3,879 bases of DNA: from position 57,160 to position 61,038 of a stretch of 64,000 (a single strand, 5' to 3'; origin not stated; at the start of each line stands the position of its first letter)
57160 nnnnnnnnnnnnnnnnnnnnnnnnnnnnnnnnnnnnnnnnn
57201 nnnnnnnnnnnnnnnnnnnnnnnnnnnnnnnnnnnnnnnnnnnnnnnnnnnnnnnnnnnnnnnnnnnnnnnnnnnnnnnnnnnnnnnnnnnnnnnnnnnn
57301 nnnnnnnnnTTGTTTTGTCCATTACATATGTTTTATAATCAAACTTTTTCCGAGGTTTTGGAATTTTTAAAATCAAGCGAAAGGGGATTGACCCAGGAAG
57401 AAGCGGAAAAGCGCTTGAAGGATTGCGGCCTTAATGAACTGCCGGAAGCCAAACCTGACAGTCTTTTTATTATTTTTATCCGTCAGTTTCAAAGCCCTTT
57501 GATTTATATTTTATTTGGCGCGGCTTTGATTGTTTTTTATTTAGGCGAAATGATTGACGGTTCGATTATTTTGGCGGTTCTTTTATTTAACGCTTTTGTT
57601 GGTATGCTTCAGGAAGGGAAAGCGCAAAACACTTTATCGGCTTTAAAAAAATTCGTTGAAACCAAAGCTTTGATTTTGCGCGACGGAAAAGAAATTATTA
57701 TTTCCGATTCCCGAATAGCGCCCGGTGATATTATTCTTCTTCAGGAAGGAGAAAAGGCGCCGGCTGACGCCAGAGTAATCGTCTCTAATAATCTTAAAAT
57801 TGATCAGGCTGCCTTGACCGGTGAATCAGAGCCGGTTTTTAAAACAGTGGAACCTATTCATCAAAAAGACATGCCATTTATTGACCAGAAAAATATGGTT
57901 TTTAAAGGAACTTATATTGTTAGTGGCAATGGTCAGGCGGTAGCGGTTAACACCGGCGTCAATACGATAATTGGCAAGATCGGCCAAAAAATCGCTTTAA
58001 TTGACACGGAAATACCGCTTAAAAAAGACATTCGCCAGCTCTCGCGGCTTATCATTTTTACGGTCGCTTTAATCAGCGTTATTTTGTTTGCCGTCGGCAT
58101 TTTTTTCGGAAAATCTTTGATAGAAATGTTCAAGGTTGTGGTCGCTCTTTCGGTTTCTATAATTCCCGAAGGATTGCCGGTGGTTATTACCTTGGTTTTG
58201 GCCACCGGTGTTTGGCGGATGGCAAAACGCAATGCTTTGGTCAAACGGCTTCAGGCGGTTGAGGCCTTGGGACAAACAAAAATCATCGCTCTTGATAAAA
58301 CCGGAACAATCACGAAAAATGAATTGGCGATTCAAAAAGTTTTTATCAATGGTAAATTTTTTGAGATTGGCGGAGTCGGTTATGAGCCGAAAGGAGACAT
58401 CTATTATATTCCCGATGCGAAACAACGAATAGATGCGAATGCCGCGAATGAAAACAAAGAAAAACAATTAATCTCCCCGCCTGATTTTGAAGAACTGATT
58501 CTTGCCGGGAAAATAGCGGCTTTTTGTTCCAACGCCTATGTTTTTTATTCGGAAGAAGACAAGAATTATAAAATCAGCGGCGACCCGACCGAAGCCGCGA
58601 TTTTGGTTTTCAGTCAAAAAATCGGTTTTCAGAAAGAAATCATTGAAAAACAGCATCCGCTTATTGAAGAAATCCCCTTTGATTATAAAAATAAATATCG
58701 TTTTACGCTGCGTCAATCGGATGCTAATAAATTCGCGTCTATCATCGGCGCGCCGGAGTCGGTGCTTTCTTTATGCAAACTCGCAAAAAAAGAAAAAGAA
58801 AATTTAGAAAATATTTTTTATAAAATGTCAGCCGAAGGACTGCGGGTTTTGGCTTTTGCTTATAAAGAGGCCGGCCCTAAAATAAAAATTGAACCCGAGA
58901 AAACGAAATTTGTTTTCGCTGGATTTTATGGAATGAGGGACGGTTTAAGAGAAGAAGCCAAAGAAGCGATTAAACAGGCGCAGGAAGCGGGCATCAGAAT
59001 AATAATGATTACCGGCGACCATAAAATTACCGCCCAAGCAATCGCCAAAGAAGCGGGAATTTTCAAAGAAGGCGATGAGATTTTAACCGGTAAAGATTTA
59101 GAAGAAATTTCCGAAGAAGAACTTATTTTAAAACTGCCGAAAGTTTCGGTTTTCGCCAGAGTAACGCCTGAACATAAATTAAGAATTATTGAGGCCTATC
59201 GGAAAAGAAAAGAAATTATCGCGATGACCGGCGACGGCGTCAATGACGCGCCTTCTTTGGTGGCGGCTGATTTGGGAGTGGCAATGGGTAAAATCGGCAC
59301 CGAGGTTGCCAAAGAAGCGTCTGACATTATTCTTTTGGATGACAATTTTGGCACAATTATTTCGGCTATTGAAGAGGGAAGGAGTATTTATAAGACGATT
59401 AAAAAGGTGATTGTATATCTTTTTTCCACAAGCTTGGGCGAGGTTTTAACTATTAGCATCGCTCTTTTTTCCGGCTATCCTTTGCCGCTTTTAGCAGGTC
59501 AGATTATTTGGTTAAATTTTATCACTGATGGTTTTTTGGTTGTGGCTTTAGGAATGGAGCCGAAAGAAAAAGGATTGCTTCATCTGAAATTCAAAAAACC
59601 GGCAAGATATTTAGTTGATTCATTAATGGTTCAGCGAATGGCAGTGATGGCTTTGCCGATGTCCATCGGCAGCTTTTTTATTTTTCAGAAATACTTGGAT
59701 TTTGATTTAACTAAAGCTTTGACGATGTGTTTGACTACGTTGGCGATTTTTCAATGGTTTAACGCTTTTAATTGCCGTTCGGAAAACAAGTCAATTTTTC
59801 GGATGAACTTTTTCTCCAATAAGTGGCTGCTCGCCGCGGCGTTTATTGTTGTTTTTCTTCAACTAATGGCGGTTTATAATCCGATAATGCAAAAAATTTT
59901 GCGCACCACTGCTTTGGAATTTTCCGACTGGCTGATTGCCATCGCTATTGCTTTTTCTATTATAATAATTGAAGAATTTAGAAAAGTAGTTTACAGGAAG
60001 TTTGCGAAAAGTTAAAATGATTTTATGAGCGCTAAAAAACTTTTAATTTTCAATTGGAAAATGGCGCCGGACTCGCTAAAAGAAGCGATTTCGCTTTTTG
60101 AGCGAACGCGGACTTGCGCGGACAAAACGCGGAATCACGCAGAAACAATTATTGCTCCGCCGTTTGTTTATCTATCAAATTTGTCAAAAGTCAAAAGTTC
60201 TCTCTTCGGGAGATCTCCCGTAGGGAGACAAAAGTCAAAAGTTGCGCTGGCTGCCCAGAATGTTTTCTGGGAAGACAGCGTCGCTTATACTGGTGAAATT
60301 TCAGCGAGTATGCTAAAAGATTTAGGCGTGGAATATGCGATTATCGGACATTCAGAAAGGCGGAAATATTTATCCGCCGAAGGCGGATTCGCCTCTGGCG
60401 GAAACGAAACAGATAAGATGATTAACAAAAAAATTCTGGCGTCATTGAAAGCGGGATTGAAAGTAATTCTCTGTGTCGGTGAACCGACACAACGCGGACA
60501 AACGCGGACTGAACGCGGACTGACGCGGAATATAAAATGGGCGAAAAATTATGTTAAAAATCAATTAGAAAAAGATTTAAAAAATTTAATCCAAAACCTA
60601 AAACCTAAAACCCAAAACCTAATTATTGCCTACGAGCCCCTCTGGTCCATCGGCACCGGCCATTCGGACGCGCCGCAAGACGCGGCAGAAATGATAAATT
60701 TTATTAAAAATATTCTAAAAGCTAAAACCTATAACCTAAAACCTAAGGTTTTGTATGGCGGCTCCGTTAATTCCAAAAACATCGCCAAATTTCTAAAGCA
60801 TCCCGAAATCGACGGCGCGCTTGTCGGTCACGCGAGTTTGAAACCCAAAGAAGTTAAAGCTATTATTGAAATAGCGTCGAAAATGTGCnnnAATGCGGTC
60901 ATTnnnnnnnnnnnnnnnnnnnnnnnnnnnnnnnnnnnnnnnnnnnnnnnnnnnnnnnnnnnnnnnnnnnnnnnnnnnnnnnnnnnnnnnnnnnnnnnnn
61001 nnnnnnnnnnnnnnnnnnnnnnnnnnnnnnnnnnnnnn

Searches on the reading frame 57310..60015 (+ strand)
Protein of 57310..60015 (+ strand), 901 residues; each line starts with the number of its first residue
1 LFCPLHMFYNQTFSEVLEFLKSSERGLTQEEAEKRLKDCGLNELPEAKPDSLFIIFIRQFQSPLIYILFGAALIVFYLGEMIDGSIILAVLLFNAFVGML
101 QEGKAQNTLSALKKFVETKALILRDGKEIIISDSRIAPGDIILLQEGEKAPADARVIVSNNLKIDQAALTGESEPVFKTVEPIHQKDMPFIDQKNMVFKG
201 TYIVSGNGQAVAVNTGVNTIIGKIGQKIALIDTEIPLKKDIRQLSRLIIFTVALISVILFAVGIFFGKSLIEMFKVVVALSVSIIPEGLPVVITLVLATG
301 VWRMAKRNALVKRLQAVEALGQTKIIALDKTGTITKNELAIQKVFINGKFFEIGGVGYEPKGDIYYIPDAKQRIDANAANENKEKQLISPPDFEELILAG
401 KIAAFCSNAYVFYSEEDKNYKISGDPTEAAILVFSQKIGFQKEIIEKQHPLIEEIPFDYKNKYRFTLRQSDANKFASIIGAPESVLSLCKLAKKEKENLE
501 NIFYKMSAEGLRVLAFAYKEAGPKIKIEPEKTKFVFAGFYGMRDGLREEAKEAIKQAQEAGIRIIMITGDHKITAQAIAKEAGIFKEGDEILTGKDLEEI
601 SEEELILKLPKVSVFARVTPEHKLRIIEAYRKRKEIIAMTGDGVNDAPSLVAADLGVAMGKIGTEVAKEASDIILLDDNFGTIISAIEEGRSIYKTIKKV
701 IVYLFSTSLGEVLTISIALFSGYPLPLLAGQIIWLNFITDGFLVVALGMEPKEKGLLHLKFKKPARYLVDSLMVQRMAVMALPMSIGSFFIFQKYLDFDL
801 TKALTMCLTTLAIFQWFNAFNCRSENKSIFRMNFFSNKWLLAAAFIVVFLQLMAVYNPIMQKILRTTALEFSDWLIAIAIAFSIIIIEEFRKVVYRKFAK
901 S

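Call 39: search_protein_families(library=pfam, proteins=[window:57310-60015:+], max_evalue=0.001)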
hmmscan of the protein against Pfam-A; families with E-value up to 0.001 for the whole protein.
window:57310-60015:+ (901 aa): 7 families
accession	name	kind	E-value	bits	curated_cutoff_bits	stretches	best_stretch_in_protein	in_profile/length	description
PF00689.26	Cation_ATPase_C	-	1.2e-44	152.6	27.3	1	724-893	1-174/175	Cation transporting ATPase, C-terminus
PF00122.25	E1-E2_ATPase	-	4.9e-43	147.2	28.1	1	116-307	3-181/181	E1-E2 ATPase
PF00702.32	Hydrolase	-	1.9e-22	81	26.4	1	324-654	2-191/191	haloacid dehalogenase-like hydrolase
PF00690.31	Cation_ATPase_N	-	5.7e-21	74.4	20.4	1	9-74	2-68/69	Cation transporter/ATPase, N-terminus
PF13246.12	Cation_ATPase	-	6.4e-18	65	21.7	1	405-490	2-89/91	Cation transport ATPase (P-type)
PF12710.13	HAD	-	2e-06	28.8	27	1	546-649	86-187/189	haloacid dehalogenase-like hydrolase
PF08282.18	Hydrolase_3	-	3.5e-05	24.1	20.9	0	627-681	196-249/255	haloacid dehalogenase-like hydrolase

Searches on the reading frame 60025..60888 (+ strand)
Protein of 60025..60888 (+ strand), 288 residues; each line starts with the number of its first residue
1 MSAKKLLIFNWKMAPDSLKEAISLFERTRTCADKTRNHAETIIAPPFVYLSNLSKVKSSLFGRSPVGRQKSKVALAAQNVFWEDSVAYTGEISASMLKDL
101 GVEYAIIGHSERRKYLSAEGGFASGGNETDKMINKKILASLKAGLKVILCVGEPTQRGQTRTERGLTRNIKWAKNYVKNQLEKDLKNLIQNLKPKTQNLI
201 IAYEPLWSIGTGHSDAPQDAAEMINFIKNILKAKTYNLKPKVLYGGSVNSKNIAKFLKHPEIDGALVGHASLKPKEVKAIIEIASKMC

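Call 56: search_protein_families(library=pfam, proteins=[window:60025-60888:+], max_evalue=0.00001)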
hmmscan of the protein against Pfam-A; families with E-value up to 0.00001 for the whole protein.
window:60025-60888:+ (288 aa): 1 family
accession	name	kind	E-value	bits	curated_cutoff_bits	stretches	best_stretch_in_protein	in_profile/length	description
PF00121.24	TIM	-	5.4e-67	226.3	20.1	1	6-283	2-244/245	Triosephosphate isomerase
